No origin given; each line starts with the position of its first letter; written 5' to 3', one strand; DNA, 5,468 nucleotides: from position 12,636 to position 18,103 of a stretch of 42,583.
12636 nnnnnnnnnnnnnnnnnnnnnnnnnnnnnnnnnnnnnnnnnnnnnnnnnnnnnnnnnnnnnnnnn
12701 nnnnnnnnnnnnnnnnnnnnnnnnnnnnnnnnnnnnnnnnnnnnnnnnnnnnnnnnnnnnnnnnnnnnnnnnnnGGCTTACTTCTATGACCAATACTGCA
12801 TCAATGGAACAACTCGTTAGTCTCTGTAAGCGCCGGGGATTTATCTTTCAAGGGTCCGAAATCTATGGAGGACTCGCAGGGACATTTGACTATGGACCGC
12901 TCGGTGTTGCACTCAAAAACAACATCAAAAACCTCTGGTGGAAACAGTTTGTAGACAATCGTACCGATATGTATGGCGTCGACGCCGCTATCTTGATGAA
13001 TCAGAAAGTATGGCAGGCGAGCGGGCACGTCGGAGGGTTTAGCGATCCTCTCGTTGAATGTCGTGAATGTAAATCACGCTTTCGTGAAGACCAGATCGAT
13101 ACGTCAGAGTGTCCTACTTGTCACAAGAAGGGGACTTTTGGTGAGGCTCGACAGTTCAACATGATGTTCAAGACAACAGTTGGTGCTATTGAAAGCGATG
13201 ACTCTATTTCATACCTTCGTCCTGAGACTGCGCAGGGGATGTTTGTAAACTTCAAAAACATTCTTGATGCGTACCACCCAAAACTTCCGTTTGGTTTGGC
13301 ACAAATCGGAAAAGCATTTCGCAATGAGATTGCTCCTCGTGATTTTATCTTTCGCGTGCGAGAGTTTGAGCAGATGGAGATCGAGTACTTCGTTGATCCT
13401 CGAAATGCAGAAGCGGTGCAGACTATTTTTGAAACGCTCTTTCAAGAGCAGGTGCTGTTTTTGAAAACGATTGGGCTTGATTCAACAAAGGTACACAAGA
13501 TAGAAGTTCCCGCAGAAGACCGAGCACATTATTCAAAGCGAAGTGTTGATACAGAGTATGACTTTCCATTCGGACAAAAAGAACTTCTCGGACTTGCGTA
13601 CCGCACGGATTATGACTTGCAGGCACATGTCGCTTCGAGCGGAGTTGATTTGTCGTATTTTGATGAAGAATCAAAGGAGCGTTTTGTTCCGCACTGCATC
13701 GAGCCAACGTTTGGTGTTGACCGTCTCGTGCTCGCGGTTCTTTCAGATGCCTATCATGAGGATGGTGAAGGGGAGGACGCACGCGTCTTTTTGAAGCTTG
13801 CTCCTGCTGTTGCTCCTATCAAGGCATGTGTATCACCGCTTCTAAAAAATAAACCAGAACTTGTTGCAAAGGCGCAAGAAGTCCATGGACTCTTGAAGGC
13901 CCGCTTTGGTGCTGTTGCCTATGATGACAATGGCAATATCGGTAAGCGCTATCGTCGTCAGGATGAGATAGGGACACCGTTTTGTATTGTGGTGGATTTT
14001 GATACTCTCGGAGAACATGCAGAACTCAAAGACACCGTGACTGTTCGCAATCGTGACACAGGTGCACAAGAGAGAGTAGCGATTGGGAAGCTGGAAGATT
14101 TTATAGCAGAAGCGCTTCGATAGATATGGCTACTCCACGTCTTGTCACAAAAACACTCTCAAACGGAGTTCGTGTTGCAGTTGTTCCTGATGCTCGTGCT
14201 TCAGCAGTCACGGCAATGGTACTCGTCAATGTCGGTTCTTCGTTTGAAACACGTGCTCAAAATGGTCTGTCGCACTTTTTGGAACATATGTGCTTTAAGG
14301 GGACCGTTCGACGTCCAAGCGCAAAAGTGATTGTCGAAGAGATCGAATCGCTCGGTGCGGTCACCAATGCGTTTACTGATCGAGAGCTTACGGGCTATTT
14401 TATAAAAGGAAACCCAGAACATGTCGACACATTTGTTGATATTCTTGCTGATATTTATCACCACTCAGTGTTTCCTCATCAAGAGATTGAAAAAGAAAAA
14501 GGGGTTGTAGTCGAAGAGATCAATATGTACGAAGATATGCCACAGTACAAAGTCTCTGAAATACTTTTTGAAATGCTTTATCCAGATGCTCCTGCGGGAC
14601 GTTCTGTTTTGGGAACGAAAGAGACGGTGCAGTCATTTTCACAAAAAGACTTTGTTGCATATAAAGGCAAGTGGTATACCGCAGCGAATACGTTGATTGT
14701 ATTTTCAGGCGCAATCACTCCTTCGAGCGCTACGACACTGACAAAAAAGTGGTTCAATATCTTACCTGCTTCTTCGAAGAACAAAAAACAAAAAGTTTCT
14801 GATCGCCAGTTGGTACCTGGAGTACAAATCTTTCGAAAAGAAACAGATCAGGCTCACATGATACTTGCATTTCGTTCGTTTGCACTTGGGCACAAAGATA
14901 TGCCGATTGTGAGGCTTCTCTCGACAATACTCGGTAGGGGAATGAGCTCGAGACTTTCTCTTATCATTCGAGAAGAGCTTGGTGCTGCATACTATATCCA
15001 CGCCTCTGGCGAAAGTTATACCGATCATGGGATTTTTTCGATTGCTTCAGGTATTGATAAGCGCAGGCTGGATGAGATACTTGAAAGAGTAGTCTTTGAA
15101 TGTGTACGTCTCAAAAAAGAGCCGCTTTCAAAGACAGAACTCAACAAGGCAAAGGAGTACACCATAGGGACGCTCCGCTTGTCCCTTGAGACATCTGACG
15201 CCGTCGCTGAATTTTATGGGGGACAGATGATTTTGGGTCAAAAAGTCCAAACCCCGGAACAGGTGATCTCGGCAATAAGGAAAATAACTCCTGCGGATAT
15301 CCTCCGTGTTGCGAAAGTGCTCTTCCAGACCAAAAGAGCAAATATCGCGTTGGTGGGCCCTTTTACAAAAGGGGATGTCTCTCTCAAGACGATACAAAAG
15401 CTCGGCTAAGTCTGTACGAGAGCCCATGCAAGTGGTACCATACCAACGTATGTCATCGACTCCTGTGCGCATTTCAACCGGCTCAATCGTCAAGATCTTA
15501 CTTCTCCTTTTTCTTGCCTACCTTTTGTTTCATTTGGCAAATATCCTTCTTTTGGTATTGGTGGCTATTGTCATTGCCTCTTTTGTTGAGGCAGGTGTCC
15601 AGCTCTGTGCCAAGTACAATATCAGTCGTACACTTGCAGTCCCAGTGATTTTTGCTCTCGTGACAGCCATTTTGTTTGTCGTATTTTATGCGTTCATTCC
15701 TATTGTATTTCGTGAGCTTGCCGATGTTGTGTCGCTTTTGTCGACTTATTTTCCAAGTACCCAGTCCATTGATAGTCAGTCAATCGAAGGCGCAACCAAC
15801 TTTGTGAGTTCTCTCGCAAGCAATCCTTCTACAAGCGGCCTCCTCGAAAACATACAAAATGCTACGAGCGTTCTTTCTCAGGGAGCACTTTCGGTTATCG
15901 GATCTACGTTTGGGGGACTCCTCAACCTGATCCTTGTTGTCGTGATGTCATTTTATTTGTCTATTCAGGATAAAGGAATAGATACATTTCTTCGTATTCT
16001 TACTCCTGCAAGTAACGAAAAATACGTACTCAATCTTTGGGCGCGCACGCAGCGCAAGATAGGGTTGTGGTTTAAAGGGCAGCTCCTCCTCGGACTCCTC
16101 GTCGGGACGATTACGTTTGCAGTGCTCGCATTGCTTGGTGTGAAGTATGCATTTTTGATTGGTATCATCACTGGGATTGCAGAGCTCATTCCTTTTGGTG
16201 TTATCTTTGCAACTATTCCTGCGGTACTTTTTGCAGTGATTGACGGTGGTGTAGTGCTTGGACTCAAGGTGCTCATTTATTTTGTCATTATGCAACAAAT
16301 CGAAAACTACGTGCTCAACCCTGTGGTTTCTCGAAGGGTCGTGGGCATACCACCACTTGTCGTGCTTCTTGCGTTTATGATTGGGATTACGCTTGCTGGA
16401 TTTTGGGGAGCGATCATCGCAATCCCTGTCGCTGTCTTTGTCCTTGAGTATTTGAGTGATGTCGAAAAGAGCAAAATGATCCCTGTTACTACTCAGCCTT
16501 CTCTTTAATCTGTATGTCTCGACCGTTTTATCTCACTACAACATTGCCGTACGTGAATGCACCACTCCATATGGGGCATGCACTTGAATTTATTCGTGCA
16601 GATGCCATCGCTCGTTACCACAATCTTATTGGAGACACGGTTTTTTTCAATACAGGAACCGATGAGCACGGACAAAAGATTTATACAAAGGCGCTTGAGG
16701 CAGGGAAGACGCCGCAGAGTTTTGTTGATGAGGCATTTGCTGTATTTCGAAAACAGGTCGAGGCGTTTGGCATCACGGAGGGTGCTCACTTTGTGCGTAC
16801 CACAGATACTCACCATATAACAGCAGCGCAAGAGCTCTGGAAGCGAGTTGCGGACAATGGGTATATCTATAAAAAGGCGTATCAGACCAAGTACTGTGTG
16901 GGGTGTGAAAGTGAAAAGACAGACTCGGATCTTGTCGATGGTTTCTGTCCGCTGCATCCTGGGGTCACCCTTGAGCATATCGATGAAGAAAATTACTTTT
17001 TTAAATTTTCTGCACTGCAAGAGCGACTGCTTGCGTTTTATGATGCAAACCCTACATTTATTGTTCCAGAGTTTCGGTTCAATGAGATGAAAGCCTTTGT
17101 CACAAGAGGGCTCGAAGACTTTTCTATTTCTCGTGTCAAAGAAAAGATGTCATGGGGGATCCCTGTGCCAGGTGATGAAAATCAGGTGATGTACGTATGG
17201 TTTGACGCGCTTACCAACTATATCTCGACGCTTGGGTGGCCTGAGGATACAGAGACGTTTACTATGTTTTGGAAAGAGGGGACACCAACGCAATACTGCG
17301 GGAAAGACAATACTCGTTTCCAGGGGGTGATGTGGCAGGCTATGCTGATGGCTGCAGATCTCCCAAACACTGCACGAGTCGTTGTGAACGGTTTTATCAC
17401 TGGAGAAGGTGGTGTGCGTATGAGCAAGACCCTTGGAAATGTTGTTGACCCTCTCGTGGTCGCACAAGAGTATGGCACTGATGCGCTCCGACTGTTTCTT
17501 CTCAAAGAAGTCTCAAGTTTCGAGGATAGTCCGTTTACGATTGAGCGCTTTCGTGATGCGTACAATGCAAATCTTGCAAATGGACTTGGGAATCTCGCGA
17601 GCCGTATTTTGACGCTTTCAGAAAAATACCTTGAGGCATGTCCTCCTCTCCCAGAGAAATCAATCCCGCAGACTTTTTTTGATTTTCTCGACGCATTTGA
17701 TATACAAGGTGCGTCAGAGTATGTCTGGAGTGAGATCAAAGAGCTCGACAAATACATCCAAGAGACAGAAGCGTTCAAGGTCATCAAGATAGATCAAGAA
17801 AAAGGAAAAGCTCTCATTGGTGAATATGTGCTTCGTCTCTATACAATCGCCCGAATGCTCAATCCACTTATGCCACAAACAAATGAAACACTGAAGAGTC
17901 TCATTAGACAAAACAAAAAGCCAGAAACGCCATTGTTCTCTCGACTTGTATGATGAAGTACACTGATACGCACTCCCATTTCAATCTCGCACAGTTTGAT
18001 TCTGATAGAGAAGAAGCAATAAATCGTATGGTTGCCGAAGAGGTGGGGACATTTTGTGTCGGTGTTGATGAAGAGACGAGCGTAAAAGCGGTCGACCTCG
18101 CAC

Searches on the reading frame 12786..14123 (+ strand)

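Call 6: search_protein_families(library=pfam, proteins=[window:12786-14123:+], max_evalue=0.0001)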
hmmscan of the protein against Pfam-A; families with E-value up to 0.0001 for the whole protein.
window:12786-14123:+ (445 aa): 2 families
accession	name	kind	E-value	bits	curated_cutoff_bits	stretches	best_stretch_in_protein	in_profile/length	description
PF03129.25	HGTP_anticodon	-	2.1e-19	69.9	21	1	346-442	1-93/94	Anticodon binding domain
PF00587.30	tRNA-synt_2b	-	6.4e-14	52.9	29.3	1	140-320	9-177/179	tRNA synthetase class II core domain (G, H, P, S and T)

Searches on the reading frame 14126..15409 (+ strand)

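Call 6: search_protein_families(library=pfam, proteins=[window:14126-15409:+], max_evalue=0.0001)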
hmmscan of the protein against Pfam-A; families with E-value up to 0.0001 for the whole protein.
window:14126-15409:+ (427 aa): 2 families
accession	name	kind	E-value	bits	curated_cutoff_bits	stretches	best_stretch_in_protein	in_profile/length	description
PF00675.25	Peptidase_M16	-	1.6e-36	125.9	22.3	1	16-164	1-148/149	Insulinase (Peptidase family M16)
PF05193.26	Peptidase_M16_C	-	2.1e-30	106.4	23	1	171-344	2-179/181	Peptidase M16 inactive domain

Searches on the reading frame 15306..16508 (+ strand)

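Call 6: search_protein_families(library=pfam, proteins=[window:15306-16508:+], max_evalue=0.0001)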
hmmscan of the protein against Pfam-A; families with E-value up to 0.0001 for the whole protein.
window:15306-16508:+ (400 aa): 1 family
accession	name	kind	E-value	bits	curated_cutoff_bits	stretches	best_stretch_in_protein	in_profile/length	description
PF01594.21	AI-2E_transport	-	1.2e-52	179.6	34.3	1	64-383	7-323/327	AI-2E family transporter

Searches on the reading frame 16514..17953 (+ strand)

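Call 6: search_protein_families(library=pfam, proteins=[window:16514-17953:+], max_evalue=0.0001)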
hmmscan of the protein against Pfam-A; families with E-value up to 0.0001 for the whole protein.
window:16514-17953:+ (479 aa): 3 families
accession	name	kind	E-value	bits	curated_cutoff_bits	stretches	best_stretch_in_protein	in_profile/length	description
PF09334.17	tRNA-synt_1g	-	1.7e-89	300.8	20.1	2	157-365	180-390/391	tRNA synthetases class I (M)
PF00133.28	tRNA-synt_1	-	5.4e-34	118.1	22.7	2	223-332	296-404/414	tRNA synthetases class I (I, L, M and V)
PF01406.26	tRNA-synt_1e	-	2.7e-11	43.8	27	1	14-124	19-127/301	tRNA synthetases class I (C) catalytic domain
